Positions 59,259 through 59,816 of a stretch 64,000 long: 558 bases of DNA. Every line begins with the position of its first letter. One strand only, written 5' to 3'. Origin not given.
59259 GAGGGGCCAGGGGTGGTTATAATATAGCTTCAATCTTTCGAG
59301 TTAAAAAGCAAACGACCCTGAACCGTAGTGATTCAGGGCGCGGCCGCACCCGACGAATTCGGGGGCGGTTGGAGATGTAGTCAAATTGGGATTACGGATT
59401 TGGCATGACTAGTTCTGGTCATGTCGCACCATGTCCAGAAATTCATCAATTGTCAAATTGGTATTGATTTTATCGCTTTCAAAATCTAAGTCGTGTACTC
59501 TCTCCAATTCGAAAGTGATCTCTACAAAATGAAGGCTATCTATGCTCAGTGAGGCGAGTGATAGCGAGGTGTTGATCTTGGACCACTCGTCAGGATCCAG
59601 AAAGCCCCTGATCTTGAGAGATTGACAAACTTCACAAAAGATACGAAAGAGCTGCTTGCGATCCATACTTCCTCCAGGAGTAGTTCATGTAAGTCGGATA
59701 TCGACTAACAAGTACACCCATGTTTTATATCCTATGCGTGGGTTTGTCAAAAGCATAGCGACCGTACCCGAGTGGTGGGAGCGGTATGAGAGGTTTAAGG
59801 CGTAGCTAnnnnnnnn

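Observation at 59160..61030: Cassette array of small acidic ACP-like genes, each with a near-identical promoter and twin-hairpin terminator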

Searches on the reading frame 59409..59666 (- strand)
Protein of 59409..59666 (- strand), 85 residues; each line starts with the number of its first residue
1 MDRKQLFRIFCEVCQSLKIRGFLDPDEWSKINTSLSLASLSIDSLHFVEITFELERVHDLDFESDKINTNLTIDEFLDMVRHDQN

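Call 3: search_protein_families(library=pfam, proteins=[window:59409-59666:-], max_evalue=1)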
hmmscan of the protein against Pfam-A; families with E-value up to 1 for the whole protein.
window:59409-59666:- (85 aa): 2 families
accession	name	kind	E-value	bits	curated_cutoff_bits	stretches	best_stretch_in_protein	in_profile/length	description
PF00550.31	PP-binding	-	0.00053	20.6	20.8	1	31-80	18-67/67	Phosphopantetheine attachment site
PF23297.2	ACP_SdgA_C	-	0.0076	16.8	27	1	28-80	27-79/95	Highly reducing polyketide synthase sdgA, C-terminal ACP domain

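Call 12: search_protein_families(library=ncbifam, proteins=[window:59409-59666:-], max_evalue=1)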
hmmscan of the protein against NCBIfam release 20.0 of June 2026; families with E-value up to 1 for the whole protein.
window:59409-59666:- (85 aa): 8 families
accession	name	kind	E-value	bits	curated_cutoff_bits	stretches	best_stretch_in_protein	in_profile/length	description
NF002150.0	PRK00982.1-4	subfamily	0.00022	21.4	66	1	29-84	23-79/80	acyl carrier protein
TIGR00517.1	acyl_carrier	equivalog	0.0085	16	70.45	1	35-81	28-74/77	acyl carrier protein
NF058660.1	cispen_ACP_AmcB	equivalog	0.013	15.6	80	1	38-82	31-77/80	cispentacin biosynthesis acyl carrier protein AmcB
NF002148.0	PRK00982.1-2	subfamily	0.014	15.2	71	1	39-83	33-77/79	acyl carrier protein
NF005079.0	PRK06508.1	equivalog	0.042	14.2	83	1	33-59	26-52/93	acyl carrier protein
NF002149.0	PRK00982.1-3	equivalog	0.091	12.7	106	1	32-84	25-77/78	acyl carrier protein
NF040636.1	AcpM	exception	0.12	12.4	146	1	38-78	33-73/93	meromycolate extension acyl carrier protein AcpM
NF009104.0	PRK12449.1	equivalog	0.14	12.2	70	1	38-81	33-76/80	acyl carrier protein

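Call 13: search_protein_families(library=phrogs, proteins=[window:59409-59666:-], max_evalue=1)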
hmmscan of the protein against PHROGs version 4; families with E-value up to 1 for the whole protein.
window:59409-59666:- (85 aa): 1 family
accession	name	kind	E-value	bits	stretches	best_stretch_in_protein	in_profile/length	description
phrog_5934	-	moron, auxiliary metabolic gene and host takeover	0.00032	21.8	1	33-83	37-87/93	acyl carrier protein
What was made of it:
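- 59409..59666 (-): Gene for an 85-aa acidic protein. It is the most ACP-like copy and the only one with the DSL serine (S44). Pfam PP-binding 20.6 bits (cut-off 20.8); NCBIfam ACP 2.2e-4; PHROG ACP 3.2e-4 (calls 3, 12, 13).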

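Call 14: find_encoding_contigs(protein=window:59409-59666:-, flank=10000, max_places=6)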
Protein window:59409-59666:- (85 aa): 23 contigs read that carry it; 6 places shown.
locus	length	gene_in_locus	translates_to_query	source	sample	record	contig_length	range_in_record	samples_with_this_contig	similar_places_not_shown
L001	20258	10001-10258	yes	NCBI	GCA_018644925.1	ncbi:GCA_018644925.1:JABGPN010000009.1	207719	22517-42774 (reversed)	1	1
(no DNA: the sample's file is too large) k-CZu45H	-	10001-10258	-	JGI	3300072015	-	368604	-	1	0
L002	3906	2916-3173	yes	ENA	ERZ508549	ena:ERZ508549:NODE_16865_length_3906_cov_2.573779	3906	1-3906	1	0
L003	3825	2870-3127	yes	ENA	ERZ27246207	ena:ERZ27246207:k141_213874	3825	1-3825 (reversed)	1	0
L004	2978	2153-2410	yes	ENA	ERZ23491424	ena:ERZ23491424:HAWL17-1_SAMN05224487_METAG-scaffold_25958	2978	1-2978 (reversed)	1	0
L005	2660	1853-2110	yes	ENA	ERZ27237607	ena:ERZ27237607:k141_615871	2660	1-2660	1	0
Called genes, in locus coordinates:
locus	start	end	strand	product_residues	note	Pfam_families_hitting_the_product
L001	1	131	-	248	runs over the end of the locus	PF00781:DAGK_cat (weak)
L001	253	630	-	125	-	-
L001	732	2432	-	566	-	PF03485:Arg_tRNA_synt_N, PF00750:tRNA-synt_1d, PF05746:DALR_1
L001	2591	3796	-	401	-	PF00579:tRNA-synt_1b, PF22421:SYY_C-terminal, PF01479:S4 (weak)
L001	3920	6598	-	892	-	PF00133:tRNA-synt_1, PF09334:tRNA-synt_1g, PF00133:tRNA-synt_1, PF08264:Anticodon_1, PF10458:Val_tRNA-synt_C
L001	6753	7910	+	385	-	-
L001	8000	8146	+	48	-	-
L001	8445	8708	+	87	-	-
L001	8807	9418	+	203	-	-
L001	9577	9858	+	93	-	-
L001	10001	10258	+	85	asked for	-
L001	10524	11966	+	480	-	PF01743:PolyA_pol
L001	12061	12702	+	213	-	-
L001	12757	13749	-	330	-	PF13191:AAA_16 (faint), PF00004:AAA, PF17871:AAA_lid_9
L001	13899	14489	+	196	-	-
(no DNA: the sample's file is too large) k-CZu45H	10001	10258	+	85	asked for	-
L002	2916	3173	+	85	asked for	-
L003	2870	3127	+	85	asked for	-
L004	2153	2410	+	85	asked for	-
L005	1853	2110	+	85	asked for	-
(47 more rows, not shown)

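Call 16: find_homologous_proteins(query=window:59409-59666:-, max_evalue=0.01)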
Query window:59409-59666:- (85 aa): 1 proteins with E <= 0.01 among 1 candidates.
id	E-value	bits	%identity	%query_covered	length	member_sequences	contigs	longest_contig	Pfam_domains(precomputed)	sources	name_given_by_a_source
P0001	8.0e-49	181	100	100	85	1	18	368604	-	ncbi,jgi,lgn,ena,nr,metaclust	ncbi:hypothetical protein HN358_01920 [Candidatus Uhrbacteria bacterium]|jgi:acyl carrier protein|nr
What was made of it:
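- JGI names it an acyl carrier protein (call 16).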

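Call 28: search_solved_structures(query=window:59409-59666:-, max_evalue=1, show_alignments=2)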
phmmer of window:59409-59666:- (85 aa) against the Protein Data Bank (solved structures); distinct sequences matched with E-value up to 1: 5.
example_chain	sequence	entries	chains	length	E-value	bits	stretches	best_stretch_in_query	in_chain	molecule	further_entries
2png_A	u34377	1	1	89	0.025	18.7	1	27-67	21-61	Fatty acid synthase (EC 2.3.1.85)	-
5czd_B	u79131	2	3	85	0.095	16.9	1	24-68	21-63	Acyl-carrier-protein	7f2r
1fh1_A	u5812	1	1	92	0.13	16.5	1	29-73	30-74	NODULATION PROTEIN F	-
8k4r_B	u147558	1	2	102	0.15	16.3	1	25-67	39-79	Acyl-carrier-protein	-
2ava_A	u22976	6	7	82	0.72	14.1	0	36-80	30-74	Acyl carrier protein I, chloroplast | Acyl Carrier Protein | ACYL CARRIER PROTEIN 1, CHLOROPLASTIC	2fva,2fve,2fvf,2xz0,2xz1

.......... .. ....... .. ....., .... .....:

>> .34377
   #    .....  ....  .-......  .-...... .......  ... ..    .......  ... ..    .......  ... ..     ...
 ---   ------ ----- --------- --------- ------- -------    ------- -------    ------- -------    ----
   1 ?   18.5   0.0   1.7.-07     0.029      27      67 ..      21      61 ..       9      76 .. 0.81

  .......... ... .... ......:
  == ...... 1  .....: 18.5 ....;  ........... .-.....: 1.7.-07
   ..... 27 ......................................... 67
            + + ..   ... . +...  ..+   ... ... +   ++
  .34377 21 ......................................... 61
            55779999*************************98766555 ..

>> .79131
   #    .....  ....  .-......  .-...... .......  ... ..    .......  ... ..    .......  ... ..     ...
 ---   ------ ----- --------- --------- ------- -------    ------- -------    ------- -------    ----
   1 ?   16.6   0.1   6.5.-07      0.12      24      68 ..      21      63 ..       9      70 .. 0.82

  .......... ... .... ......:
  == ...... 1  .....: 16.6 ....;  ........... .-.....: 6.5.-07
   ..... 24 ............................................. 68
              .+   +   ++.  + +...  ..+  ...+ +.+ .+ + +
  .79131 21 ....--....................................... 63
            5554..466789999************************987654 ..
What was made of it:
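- On ACP / PP-binding superfamily: Only the 85-aa protein has DSL (call 28).
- The 85-aa protein hits only ACP models (calls 3, 12, 13, 28). The 85-aa protein has the canonical DSL motif, aligned to the modified serine of rat FAS ACP and other ACPs (call 28).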

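Call 70: search_protein_families(library=padloc, proteins=[window:59409-59666:-], max_evalue=0.01)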
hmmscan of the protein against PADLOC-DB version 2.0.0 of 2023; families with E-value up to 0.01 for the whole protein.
window:59409-59666:- (85 aa): 0 families
